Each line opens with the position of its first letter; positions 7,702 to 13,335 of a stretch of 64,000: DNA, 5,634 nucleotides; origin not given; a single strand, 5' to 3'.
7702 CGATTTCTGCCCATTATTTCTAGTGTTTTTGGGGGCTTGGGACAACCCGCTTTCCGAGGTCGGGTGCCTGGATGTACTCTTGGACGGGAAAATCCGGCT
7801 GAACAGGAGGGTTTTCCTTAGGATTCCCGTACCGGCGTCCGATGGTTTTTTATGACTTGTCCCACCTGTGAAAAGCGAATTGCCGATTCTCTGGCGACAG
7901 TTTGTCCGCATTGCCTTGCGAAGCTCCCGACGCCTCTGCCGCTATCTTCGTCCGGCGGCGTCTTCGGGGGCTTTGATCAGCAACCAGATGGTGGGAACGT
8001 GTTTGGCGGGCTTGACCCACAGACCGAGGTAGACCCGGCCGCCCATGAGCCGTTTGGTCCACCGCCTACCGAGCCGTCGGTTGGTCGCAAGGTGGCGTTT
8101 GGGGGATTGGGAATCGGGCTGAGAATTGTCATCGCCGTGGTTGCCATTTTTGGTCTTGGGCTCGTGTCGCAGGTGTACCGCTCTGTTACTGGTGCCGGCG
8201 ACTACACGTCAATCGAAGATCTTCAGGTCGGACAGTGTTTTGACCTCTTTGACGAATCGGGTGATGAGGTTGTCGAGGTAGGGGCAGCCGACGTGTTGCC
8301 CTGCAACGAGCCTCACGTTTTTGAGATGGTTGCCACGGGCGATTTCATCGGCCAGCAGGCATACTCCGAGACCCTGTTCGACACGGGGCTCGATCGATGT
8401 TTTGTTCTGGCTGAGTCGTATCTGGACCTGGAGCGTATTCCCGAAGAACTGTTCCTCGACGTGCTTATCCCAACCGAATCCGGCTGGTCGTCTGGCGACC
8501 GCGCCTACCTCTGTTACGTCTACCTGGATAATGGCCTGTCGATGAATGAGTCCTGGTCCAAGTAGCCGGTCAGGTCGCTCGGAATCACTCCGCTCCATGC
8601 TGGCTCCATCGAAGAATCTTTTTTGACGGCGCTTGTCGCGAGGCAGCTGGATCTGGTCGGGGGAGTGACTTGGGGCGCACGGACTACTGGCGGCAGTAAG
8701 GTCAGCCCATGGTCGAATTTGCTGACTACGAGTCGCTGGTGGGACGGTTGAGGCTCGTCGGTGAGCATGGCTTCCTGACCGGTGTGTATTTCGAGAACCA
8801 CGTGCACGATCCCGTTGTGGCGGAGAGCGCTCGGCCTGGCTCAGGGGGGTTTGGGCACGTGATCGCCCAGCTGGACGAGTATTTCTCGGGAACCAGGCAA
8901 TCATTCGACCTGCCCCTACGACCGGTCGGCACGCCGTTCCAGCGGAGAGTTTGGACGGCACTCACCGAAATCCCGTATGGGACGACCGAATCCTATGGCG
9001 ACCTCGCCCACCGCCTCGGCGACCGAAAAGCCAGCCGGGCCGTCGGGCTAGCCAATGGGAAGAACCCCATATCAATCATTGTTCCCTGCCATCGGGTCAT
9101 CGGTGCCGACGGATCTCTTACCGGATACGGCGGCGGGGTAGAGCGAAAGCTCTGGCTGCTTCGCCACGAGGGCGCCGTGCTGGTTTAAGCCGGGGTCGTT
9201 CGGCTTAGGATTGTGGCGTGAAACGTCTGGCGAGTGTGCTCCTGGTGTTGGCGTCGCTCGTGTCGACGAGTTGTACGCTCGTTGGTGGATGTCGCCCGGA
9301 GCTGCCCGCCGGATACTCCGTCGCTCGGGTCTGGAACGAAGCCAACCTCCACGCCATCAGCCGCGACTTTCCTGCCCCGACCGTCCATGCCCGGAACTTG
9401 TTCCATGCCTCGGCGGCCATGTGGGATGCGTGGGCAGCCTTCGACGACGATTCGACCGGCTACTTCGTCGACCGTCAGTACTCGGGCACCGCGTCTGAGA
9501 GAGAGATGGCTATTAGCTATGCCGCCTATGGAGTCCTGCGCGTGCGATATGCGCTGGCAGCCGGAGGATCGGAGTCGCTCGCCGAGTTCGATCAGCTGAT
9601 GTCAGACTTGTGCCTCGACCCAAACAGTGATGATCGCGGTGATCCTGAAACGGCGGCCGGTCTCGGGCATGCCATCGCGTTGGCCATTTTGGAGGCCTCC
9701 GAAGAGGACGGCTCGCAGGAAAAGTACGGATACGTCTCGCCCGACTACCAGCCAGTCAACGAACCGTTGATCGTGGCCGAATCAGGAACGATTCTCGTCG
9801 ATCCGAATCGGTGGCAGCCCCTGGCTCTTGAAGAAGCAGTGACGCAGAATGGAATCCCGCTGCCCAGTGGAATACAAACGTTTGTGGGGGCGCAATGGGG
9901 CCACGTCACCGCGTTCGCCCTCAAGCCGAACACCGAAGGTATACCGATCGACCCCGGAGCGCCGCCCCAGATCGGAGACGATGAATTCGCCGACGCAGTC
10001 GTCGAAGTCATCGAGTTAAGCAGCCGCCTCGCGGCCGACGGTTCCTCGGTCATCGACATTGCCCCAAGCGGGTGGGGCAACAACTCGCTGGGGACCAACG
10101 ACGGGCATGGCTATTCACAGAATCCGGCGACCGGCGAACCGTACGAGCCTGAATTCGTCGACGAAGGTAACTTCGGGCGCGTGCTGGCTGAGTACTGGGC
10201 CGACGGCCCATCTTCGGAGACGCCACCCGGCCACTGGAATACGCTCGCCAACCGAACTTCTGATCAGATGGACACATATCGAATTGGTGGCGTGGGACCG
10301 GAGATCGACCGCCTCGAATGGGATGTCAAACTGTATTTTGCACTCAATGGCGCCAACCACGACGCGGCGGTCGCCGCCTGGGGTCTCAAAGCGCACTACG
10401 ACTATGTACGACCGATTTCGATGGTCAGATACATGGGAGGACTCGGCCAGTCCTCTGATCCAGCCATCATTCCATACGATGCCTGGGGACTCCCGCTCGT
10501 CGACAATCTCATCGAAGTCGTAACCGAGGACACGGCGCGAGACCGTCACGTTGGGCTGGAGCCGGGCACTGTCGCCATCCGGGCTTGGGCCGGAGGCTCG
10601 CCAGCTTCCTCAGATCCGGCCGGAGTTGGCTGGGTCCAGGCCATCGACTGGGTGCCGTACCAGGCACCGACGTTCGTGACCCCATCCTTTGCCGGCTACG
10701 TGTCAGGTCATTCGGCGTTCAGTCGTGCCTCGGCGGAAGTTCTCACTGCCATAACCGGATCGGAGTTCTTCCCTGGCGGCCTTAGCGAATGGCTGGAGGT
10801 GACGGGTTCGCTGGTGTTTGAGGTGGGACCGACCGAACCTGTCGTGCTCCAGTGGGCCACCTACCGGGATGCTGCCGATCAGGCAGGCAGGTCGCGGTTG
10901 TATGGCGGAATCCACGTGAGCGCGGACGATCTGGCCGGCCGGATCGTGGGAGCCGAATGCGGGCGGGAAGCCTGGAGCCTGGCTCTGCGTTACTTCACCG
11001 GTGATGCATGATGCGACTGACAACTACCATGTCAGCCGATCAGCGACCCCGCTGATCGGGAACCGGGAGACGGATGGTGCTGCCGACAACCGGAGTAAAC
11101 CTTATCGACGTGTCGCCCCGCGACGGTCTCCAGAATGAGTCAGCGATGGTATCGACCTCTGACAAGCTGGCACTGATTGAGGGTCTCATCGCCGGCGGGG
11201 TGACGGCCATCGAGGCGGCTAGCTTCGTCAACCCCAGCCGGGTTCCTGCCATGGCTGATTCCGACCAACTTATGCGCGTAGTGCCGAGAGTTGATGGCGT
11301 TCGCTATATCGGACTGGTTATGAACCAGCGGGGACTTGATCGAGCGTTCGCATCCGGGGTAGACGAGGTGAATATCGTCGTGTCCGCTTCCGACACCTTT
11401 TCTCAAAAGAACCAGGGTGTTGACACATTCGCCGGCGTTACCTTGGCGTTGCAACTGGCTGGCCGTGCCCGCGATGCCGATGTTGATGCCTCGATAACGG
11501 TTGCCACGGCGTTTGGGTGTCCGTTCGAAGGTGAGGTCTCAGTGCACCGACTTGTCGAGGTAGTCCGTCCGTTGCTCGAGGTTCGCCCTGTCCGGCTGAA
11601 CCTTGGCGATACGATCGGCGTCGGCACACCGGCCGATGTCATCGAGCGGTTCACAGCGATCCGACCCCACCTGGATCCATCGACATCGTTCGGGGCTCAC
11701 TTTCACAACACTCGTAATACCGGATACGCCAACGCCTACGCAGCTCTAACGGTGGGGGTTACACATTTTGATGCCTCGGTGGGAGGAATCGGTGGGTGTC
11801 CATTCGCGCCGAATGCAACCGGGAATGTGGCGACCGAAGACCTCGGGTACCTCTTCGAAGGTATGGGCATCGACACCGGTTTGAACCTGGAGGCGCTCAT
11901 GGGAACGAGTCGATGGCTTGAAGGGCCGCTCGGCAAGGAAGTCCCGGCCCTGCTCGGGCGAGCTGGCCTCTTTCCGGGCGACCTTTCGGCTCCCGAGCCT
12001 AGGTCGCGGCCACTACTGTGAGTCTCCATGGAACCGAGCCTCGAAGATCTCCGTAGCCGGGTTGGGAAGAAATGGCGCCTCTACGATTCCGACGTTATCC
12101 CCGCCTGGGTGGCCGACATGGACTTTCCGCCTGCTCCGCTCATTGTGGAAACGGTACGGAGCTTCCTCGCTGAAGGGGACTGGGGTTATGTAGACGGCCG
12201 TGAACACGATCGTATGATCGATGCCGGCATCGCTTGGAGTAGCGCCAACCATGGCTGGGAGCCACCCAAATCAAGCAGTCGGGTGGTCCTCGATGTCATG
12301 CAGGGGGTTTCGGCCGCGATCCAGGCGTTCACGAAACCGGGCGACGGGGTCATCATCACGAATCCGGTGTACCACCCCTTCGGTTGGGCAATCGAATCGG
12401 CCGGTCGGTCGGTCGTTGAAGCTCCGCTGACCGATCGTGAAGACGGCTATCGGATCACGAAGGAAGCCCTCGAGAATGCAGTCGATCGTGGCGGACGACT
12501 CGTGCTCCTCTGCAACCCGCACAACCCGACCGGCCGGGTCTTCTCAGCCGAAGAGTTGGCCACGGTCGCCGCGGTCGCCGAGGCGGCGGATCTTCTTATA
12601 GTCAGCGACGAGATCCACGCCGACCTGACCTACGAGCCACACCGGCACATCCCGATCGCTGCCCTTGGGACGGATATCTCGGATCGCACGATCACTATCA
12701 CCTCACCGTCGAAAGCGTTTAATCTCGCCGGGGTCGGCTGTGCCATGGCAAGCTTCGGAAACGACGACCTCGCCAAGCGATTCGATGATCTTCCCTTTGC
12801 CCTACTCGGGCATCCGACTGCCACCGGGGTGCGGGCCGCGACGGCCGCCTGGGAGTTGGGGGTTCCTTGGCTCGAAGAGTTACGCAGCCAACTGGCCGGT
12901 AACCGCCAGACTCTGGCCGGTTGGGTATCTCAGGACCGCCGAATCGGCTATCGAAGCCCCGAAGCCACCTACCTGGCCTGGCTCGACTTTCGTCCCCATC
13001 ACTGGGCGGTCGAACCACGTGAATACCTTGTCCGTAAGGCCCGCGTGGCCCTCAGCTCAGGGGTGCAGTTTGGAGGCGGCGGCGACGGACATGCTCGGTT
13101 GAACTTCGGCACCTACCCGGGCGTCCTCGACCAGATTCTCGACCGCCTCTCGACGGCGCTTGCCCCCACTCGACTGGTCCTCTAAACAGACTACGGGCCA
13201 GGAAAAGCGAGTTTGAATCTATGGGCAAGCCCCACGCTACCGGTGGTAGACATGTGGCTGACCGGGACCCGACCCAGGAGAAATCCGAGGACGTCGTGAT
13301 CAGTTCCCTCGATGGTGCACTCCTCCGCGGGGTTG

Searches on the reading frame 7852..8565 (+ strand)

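Call 27: search_protein_families(library=pfam, proteins=[window:7852-8565:+], max_evalue=0.0001)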
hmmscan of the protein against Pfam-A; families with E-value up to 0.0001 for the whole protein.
window:7852-8565:+ (237 aa): 1 family
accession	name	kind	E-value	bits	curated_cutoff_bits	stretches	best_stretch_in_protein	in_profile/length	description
PF13845.11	Septum_form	-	2.3e-06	27.8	25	1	142-224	12-105/227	Septum formation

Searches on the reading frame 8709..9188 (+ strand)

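Call 27: search_protein_families(library=pfam, proteins=[window:8709-9188:+], max_evalue=0.0001)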
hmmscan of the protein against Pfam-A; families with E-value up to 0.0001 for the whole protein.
window:8709-9188:+ (159 aa): 2 families
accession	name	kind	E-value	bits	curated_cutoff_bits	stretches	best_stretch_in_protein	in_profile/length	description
PF01035.26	DNA_binding_1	-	2.3e-36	123.9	27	1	76-156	1-81/81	6-O-methylguanine DNA methyltransferase, DNA binding domain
PF02870.21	Methyltransf_1N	-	4.1e-06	27.7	21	1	7-72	6-71/71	6-O-methylguanine DNA methyltransferase, ribonuclease-like domain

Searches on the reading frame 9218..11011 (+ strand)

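Call 27: search_protein_families(library=pfam, proteins=[window:9218-11011:+], max_evalue=0.0001)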
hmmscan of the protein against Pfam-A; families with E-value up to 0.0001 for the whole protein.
window:9218-11011:+ (597 aa): 2 families
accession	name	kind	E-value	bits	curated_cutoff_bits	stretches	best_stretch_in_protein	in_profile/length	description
PF21167.2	DUF6851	-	3.6e-15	57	27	1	66-201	4-140/140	Domain of unknown function (DUF6851)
PF22778.2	VCPO_2nd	-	5.2e-05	23.8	27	0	372-408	2-38/177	VCPO second helical-bundle domain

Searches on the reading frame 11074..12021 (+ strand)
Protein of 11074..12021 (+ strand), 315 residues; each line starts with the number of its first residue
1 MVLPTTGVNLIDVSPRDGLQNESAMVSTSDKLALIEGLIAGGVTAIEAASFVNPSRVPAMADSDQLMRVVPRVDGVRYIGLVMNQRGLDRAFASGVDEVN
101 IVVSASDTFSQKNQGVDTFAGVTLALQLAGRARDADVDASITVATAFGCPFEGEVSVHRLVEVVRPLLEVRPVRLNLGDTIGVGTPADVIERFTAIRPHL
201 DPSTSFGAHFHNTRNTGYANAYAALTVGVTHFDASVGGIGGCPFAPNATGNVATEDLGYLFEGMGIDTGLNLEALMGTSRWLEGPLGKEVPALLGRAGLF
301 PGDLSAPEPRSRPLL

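Call 27: search_protein_families(library=pfam, proteins=[window:11074-12021:+], max_evalue=0.0001)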
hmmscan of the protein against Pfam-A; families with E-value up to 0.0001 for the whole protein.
window:11074-12021:+ (315 aa): 1 family
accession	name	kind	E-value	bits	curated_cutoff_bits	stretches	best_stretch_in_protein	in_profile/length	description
PF00682.25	HMGL-like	-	3.3e-44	151.7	29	1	8-280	2-258/260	HMGL-like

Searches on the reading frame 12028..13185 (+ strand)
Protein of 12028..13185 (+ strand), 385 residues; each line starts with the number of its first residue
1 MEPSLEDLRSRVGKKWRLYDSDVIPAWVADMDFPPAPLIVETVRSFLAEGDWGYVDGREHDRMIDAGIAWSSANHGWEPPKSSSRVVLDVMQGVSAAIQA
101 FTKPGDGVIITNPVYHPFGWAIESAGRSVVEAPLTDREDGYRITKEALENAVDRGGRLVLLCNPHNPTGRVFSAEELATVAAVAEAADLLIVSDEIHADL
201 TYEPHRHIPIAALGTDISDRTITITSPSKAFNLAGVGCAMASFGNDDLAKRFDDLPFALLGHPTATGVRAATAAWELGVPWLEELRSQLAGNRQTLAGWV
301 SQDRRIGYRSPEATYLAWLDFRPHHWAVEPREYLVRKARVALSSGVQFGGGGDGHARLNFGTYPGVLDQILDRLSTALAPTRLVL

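Call 27: search_protein_families(library=pfam, proteins=[window:12028-13185:+], max_evalue=0.0001)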
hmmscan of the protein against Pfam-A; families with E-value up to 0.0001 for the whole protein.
window:12028-13185:+ (385 aa): 1 family
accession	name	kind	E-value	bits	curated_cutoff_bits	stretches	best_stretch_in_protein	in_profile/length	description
PF00155.27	Aminotran_1_2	-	1.9e-37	129.8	19.7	1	93-374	78-361/361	Aminotransferase class I and II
